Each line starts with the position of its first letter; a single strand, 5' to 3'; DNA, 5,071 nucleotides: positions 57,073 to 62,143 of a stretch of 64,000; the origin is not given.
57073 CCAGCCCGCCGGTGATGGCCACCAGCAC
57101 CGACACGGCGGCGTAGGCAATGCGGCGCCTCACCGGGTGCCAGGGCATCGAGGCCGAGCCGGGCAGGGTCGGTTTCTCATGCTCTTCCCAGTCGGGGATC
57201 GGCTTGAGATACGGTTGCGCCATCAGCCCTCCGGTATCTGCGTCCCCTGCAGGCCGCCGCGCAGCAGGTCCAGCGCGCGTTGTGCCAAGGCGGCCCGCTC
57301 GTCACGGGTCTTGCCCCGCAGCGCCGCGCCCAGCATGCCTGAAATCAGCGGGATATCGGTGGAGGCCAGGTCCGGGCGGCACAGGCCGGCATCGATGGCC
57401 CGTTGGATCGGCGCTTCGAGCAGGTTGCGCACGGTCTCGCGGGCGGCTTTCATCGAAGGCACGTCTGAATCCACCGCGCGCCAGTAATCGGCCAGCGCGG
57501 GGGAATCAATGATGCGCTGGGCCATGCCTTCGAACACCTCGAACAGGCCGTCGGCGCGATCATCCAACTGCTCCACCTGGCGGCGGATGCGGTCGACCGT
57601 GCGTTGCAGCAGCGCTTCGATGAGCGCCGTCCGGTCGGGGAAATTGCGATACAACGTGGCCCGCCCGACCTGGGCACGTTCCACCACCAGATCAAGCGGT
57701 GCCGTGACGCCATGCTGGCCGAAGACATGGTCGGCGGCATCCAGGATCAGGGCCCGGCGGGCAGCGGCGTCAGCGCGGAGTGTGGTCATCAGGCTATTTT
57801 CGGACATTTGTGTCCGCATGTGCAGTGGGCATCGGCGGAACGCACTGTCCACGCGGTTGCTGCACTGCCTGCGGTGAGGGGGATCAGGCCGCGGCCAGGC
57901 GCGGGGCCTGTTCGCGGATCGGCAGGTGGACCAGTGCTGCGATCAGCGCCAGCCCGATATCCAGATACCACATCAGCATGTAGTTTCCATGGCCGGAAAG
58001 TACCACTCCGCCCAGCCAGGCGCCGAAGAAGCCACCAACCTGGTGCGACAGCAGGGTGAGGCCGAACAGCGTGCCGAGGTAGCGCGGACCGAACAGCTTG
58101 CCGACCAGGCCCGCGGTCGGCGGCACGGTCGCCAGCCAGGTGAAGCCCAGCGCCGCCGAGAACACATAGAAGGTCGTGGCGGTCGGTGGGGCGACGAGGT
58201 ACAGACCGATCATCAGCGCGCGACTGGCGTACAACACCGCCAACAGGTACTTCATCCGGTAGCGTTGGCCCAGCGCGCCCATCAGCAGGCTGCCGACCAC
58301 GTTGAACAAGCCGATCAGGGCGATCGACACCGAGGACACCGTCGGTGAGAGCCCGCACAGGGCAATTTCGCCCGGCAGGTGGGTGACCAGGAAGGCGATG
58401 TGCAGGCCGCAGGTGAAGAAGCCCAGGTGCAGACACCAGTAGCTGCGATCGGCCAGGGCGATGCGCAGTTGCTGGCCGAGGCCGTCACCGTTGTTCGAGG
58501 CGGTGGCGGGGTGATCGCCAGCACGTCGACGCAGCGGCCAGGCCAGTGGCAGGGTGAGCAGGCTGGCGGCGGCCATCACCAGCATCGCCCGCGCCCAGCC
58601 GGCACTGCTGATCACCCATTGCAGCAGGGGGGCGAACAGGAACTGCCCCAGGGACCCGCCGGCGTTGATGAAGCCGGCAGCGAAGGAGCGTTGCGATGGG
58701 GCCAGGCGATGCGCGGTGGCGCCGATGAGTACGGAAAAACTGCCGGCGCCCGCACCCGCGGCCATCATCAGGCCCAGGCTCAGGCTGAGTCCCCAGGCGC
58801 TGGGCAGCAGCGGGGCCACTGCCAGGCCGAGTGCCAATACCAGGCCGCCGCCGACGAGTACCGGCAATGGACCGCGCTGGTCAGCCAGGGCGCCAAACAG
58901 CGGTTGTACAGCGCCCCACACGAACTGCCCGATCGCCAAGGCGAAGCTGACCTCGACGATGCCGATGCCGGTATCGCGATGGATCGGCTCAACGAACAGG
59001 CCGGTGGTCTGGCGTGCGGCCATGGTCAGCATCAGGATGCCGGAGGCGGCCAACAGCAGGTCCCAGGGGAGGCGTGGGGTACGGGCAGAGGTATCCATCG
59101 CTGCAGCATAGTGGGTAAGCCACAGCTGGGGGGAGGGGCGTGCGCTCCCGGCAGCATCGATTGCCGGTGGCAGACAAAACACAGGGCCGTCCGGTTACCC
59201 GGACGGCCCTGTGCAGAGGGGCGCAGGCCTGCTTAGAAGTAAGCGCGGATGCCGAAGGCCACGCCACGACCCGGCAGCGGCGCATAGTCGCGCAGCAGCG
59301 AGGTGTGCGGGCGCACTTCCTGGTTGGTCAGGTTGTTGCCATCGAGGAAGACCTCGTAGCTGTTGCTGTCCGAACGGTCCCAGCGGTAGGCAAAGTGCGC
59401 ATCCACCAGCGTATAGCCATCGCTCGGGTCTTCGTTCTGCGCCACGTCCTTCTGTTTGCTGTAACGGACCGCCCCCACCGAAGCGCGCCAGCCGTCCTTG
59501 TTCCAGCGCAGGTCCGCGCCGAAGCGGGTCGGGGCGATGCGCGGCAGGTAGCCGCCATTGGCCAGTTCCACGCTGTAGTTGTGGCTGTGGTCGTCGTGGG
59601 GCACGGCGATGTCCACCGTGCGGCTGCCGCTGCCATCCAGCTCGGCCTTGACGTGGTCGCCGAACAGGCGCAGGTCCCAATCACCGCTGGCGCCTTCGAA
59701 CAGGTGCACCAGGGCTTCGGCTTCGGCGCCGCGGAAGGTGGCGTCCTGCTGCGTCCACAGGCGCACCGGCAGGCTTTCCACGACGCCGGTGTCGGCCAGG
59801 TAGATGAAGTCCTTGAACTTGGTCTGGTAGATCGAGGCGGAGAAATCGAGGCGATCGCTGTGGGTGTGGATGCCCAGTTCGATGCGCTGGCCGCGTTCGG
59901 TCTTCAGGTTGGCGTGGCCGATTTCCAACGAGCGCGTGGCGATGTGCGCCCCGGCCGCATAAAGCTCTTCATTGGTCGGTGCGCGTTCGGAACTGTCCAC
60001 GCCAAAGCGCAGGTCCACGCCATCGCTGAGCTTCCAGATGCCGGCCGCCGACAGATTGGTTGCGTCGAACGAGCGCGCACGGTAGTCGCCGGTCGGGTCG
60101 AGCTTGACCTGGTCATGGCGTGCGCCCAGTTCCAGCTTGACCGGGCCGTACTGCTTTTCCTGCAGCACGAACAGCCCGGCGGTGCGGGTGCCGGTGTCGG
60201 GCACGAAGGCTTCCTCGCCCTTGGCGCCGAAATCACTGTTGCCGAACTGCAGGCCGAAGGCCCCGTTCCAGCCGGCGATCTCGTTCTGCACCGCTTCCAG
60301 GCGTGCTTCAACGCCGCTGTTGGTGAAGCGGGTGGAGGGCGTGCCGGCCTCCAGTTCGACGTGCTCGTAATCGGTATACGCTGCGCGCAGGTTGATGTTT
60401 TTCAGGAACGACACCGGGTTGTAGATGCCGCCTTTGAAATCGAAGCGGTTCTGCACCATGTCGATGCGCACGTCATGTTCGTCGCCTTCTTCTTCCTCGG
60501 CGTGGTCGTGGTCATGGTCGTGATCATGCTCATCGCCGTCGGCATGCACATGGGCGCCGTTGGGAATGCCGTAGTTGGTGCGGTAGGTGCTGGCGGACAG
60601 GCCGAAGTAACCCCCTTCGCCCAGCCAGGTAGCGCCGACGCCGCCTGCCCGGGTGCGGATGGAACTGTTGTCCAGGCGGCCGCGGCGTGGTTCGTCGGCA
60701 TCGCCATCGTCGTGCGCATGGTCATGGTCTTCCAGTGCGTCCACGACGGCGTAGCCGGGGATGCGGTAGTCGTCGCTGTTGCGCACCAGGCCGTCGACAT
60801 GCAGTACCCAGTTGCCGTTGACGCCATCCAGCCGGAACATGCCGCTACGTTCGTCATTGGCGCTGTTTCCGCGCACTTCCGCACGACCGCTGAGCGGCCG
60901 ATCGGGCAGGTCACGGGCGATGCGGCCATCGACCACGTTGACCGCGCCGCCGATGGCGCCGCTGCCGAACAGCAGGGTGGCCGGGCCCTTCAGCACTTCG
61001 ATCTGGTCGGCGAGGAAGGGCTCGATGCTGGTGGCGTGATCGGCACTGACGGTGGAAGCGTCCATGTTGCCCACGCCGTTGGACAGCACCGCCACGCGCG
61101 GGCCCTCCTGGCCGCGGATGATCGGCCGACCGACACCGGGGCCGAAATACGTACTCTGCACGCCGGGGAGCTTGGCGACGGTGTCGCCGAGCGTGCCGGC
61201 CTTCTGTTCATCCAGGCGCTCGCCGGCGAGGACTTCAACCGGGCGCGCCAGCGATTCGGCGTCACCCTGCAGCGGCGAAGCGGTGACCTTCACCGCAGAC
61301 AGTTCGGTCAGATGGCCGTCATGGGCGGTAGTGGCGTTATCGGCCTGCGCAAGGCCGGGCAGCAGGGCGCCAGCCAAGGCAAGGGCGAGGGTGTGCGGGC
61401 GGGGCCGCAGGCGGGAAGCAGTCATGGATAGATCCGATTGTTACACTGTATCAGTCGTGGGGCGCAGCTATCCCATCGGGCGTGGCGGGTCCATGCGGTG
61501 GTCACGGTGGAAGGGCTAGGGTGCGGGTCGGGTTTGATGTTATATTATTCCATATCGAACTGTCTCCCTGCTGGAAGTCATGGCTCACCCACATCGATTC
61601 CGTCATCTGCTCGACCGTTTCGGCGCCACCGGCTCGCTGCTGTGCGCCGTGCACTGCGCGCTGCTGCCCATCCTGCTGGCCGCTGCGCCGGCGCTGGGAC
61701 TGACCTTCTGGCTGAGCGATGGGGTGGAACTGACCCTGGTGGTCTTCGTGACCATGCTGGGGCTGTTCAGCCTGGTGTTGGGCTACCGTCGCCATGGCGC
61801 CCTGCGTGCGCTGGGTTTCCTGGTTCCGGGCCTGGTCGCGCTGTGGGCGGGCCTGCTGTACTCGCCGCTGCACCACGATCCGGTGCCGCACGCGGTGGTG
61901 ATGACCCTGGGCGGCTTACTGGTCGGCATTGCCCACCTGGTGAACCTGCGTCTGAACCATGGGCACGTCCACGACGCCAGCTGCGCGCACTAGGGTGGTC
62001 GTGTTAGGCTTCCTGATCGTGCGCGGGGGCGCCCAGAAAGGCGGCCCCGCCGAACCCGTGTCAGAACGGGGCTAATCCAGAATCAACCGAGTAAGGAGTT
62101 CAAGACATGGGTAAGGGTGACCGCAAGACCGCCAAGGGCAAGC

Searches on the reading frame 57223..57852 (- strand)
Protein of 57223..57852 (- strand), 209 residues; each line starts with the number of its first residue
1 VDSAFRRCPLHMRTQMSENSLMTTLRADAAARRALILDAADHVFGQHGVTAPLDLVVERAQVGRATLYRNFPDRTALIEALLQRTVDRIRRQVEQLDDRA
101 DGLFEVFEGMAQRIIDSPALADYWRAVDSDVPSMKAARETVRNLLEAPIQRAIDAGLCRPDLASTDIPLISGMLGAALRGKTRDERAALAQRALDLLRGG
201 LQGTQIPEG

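Call 48: search_protein_families(library=pfam, proteins=[window:57223-57852:-], max_evalue=0.0001)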
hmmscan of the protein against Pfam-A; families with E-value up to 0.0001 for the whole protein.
window:57223-57852:- (209 aa): 2 families
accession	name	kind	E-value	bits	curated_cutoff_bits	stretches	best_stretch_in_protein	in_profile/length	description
PF00440.29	TetR_N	-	3.2e-10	40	24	1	36-81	1-47/47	Bacterial regulatory proteins, tetR family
PF21597.2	TetR_C_43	-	6.8e-06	26.7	27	1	102-202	5-104/105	Transcriptional regulator SbtR-like, C-terminal domain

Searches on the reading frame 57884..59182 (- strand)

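Call 48: search_protein_families(library=pfam, proteins=[window:57884-59182:-], max_evalue=0.0001)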
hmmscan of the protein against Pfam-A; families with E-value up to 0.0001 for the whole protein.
window:57884-59182:- (432 aa): 1 family
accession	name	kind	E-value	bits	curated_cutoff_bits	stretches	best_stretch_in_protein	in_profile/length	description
PF07690.21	MFS_1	-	1.8e-37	129.5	33.4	2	49-388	4-347/347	Major Facilitator Superfamily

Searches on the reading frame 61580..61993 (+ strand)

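Call 48: search_protein_families(library=pfam, proteins=[window:61580-61993:+], max_evalue=0.0001)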
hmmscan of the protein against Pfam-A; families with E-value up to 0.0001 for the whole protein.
window:61580-61993:+ (137 aa): 1 family
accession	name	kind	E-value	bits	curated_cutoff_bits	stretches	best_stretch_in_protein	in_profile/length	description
PF03203.19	MerC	-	3e-26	92.5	27.6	1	12-124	1-108/108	MerC mercury resistance protein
